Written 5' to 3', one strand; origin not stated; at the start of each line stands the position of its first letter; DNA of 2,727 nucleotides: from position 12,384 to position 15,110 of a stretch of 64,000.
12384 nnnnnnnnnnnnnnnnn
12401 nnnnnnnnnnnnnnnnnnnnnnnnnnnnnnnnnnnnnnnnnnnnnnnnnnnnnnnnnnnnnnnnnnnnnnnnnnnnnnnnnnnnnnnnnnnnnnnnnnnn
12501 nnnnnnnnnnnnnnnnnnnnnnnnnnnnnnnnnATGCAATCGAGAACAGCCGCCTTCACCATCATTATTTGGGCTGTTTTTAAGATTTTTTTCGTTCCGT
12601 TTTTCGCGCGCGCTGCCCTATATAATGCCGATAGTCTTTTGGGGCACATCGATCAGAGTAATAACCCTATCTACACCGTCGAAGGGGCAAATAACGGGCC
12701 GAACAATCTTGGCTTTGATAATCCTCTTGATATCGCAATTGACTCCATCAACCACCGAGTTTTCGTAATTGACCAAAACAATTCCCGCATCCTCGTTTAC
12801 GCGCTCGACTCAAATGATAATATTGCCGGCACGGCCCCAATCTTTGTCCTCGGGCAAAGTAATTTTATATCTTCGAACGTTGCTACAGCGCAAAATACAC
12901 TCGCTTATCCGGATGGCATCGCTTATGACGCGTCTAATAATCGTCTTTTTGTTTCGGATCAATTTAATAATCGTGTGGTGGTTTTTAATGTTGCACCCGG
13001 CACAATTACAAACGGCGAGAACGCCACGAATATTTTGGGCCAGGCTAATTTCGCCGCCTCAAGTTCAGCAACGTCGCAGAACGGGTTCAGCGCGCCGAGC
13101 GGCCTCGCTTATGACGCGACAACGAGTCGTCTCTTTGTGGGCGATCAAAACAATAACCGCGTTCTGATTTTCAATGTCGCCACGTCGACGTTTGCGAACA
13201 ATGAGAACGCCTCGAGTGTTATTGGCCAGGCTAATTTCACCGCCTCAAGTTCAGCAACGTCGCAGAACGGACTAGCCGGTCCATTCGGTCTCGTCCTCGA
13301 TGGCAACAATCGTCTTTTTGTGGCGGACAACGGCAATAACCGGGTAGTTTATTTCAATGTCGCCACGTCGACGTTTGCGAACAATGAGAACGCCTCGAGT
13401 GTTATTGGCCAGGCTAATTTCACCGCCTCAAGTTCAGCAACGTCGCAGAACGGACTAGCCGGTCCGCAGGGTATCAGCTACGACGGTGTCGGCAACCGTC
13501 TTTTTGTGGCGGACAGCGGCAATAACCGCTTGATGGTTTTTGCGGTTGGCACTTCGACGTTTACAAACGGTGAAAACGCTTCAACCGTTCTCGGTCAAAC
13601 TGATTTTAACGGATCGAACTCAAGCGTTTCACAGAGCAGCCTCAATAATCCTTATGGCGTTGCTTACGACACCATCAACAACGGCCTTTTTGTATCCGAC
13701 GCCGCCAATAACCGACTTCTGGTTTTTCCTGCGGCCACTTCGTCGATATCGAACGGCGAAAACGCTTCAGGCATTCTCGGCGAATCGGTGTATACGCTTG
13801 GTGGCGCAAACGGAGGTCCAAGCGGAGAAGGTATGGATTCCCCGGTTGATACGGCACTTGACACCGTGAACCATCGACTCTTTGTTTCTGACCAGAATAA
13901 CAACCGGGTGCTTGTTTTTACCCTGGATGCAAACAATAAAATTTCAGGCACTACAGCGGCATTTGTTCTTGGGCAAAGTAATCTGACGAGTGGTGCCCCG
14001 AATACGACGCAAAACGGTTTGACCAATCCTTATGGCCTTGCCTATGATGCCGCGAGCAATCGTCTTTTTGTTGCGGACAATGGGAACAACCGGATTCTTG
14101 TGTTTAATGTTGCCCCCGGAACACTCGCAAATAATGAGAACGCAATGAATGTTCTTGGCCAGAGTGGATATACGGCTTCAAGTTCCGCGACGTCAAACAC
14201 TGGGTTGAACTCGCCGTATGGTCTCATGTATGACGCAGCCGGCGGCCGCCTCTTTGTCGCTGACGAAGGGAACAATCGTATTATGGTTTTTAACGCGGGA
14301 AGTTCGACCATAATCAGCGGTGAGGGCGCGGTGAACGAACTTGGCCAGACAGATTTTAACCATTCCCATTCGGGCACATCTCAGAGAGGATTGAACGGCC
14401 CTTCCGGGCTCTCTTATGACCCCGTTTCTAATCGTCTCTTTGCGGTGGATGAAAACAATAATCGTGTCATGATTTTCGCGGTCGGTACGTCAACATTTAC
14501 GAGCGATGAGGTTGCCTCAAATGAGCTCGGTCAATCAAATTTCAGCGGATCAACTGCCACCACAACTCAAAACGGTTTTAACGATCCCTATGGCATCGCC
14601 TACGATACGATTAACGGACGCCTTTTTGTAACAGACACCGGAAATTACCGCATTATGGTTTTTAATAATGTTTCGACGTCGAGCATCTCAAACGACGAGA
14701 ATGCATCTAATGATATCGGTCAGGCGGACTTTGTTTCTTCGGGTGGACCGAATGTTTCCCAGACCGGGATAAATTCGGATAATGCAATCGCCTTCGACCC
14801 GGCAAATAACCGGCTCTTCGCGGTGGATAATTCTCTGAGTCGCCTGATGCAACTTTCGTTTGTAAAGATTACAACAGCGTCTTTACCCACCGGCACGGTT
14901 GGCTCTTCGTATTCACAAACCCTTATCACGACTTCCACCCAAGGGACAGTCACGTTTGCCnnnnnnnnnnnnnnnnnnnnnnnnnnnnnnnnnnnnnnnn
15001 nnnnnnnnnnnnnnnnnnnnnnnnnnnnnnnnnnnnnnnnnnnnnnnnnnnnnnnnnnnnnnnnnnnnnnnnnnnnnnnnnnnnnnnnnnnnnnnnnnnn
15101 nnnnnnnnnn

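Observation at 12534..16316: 1,260-aa NHL beta-propeller protein with BACON-like domains and a C-terminal peptidoglycan-binding domain tethered by a poly-glycine linker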

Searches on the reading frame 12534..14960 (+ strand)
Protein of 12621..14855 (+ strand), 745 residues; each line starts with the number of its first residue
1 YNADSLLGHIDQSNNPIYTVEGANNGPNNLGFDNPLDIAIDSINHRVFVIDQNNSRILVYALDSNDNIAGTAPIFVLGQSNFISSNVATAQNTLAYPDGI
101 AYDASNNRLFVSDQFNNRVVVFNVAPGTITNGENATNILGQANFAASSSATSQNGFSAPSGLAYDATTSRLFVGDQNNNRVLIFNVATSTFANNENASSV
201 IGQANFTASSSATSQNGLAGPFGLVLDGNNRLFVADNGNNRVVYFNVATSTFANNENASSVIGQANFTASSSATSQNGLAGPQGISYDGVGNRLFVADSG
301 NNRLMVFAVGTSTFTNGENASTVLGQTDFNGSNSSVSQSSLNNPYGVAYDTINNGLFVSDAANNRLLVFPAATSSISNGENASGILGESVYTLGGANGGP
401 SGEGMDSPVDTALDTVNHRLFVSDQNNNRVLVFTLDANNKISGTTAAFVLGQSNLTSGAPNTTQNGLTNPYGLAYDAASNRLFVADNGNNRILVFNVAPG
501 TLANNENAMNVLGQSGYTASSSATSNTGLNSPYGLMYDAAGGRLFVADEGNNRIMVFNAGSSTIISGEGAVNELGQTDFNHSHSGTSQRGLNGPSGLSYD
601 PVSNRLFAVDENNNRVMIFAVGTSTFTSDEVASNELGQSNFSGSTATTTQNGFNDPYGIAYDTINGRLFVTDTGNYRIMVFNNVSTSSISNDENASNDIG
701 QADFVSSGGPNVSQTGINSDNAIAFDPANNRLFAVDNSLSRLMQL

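Call 25: search_solved_structures(query=window:12621-14855:+, max_evalue=0.001, show_alignments=1)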
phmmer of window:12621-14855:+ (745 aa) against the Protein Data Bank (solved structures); distinct sequences matched with E-value up to 0.001: 45.
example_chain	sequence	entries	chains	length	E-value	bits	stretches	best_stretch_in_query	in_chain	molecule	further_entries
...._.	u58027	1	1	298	1e-29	107.1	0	525-563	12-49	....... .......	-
6rej_A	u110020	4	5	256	1.3e-28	103.5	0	526-563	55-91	Pizza6-SH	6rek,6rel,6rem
6ren_A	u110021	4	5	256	4.7e-28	101.6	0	526-563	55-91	3fPizza6-SH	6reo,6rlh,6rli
6i37_A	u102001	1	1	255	1.4e-27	100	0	526-563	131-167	nv1Pizza6-AYW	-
7zpw_A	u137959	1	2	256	4.8e-27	98.2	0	524-563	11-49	Pizza6-TSK-TSH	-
6f0q_A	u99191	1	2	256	1e-26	97.2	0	524-563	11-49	Pizza6-AYW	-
6i3b_A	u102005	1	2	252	1e-26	97.2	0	526-563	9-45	cPizza6-AYW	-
6f0s_A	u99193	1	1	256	1.3e-26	96.8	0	526-563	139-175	Pizza6-SYW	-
7zqg_A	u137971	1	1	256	1.3e-26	96.8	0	525-563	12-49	Pizza6-KSH-TSH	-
6f0t_A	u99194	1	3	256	1.5e-26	96.6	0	525-563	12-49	Pizza6-SFW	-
6i38_A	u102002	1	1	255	1.6e-26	96.5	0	526-563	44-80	nv2Pizza6-AYW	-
6qsd_A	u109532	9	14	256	1.7e-26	96.4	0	524-563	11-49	Pizza6S | Pizza6-S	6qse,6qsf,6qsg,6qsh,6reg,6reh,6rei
7zpz_A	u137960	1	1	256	1.7e-26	96.4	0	524-563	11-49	Pizza6-TSR-TSH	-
7zcj_A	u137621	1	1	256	2.4e-26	95.9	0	524-563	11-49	Pizza6-TNH-TSH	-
7zph_A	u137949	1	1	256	4.4e-26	95.1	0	524-563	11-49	Pizza6-TNK-RSH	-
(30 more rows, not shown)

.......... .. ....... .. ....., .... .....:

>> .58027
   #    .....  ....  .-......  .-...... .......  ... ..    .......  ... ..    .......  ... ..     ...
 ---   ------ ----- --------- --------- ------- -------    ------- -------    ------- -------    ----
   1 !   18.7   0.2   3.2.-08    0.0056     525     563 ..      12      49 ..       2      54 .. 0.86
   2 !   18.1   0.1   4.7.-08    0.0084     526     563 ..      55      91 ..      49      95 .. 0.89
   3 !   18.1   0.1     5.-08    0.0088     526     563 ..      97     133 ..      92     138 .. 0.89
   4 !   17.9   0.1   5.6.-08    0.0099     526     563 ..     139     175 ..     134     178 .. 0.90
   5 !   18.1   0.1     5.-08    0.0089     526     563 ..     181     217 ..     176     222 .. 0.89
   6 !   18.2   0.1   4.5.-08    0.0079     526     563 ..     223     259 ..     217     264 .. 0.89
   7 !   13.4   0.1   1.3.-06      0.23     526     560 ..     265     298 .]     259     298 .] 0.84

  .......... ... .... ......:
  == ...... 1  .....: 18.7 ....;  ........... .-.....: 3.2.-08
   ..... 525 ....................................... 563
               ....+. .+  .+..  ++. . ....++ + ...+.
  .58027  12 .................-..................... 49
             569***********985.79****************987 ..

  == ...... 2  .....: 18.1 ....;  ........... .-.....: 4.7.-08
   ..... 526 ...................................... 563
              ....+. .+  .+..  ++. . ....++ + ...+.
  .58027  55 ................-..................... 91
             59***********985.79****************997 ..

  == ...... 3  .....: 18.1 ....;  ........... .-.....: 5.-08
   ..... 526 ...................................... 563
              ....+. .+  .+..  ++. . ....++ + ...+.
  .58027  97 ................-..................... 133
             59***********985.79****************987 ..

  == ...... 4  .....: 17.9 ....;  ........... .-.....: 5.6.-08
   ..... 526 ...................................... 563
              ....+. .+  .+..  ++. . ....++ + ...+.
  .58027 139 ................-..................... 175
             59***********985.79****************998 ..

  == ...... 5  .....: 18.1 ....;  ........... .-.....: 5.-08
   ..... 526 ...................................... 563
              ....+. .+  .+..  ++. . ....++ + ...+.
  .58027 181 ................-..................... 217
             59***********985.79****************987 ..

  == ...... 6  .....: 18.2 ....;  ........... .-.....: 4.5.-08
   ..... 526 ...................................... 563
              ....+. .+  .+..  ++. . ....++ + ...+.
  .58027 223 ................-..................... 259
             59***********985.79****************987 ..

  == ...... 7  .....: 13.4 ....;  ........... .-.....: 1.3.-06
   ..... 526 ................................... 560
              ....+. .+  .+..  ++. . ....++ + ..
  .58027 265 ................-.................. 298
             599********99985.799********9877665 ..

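Call 52: predict_structure(alignment_id=A2)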
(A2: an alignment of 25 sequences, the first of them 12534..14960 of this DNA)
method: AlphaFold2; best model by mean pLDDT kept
length: 809 residues; sequences in the alignment: 25
mean_pLDDT: 85.5   pTM: 0.73
mean pLDDT of the five models: 85.5, 85.3, 82.5, 81.9, 81.3
residues with pLDDT >= 90: 464; 70-90: 233; 50-70: 67; < 50: 45
segments of 3 or more residues with pLDDT < 50: 1-4, 19-28, 52-54, 781-786, 788-809
pLDDT, mean of each block of 10 residues (from residue 1): 53 58 43 79 67 59 91 93 92 87 91 87 95 93 96 90 93 93 94 91 96 79 89 93 94 90 96 83 86 93 95 92 95 89 84 92 88 93 91 89 80 81 65 85 94 93 92 90 90 95 93 97 92 93 92 94 92 95 90 83 91 93 93 92 93 72 92 90 93 89 90 79 86 73 73 88 86 73 47 43 40
secondary structure, 60 per line:
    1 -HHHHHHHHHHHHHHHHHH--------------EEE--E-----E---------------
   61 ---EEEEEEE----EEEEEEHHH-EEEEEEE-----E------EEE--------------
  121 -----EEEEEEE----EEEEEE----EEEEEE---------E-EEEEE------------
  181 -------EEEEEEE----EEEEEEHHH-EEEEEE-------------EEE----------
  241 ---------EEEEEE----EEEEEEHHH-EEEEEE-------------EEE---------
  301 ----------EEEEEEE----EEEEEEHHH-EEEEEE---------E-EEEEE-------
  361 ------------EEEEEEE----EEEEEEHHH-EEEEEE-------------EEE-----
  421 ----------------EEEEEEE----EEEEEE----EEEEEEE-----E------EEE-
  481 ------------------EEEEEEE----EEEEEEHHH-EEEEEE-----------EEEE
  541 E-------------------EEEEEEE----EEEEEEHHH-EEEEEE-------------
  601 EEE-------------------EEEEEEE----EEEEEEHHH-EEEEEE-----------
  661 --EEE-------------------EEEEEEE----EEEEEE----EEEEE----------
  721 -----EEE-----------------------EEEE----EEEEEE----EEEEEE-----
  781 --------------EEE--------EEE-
elements in order (helices of 4 or more, strands of 3 or more residues): H2-19 E34-36 E64-70 E75-80 E85-91 E104-106 E126-132 E137-142 E147-152 E164-168 E188-194 E199-204 E209-214 E228-230 E250-255 E260-265 E270-275 E289-291 E311-317 E322-327 E332-337 E349-353 E373-379 E384-389 E394-399 E413-415 E437-443 E448-453 E458-464 E477-479 E499-505 E510-515 E520-525 E537-541 E561-567 E572-577 E582-587 E601-603 E623-629 E634-639 E644-649 E663-665 E685-691 E696-701 E706-710 E726-728 E752-755 E760-765 E770-775 E795-797 E806-808

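Call 54: fold_search(model_id=the predicted structure, library=pdb)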
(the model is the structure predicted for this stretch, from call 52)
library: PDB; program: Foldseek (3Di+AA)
matches with E <= 10: 1667; with E <= 0.001: 1455
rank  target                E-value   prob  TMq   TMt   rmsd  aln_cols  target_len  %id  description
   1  7d4i_B1               2.5e-20  1.00  0.29  0.30  12.7       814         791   11  Cryo-EM structure of 90S small ribosomal precursors complex with the DEAH-box RNA helicase Dhr1 (State F) (released 2021-10-06)
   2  6zqe_UL               7.3e-20  1.00  0.33  0.34  11.9       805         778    7  Cryo-EM structure of the 90S pre-ribosome from Saccharomyces cerevisiae, state Dis-A (Poly-Ala) (released 2020-09-23)
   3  6zqf_UL               9.6e-20  1.00  0.40  0.41  10.6       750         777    9  Cryo-EM structure of the 90S pre-ribosome from Saccharomyces cerevisiae, state Dis-B (Poly-Ala) (released 2020-09-23)
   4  6lqr_B1               1.1e-19  1.00  0.33  0.33  13.2       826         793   10  Cryo-EM structure of 90S small subunit preribosomes in transition states (State C) (released 2020-09-16)
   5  2ymu_A                1.3e-19  1.00  0.32  0.40  10.8       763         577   10  Structure of a highly repetitive propeller structure (released 2012-10-17)
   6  8s9p_B                2.2e-19  1.00  0.17  0.15  28.0       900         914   13  1:1:1 agrin/LRP4/MuSK complex (released 2023-05-17)
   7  6d69                  3.1e-19  1.00  0.31  0.81   7.0       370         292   21  Crystal Structure of the NHL Repeat Region of D. melanogaster Thin (released 2019-04-24)
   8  5wlc_LQ               3.5e-19  1.00  0.40  0.39  10.6       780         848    8  The complete structure of the small subunit processome (released 2017-09-27)
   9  8jxb_B                4.3e-19  1.00  0.24  0.18  16.4       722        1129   16  Cryo-EM structure of rat megalin wingAc (released 2024-06-19)
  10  9n73_LO               6.7e-19  1.00  0.30  0.30  12.7       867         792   10  SSU processome maturation and disassembly, State G (released 2025-10-29)
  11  6zqd_UA               8.0e-19  1.00  0.34  0.34  12.1       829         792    9  Cryo-EM structure of the 90S pre-ribosome from Saccharomyces cerevisiae, state Post-A1 (released 2020-09-23)
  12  5i2t                  8.4e-19  1.00  0.30  0.38  13.6       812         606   10  Domain characterization of the WD protein Pwp2 and their relevance in ribosome biogenesis (released 2017-06-21)
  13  6zqd_UL               8.9e-19  1.00  0.39  0.40  11.1       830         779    8  Cryo-EM structure of the 90S pre-ribosome from Saccharomyces cerevisiae, state Post-A1 (released 2020-09-23)
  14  9i3v_A                1.0e-18  1.00  0.23  0.07  16.5       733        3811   16  Cryo-EM structure of the human LRP2 ectodomain (released 2026-02-04)
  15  7mqa_LO               1.1e-18  1.00  0.35  0.35  11.1       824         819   10  Cryo-EM structure of the human SSU processome, state post-A1 (released 2021-09-22)
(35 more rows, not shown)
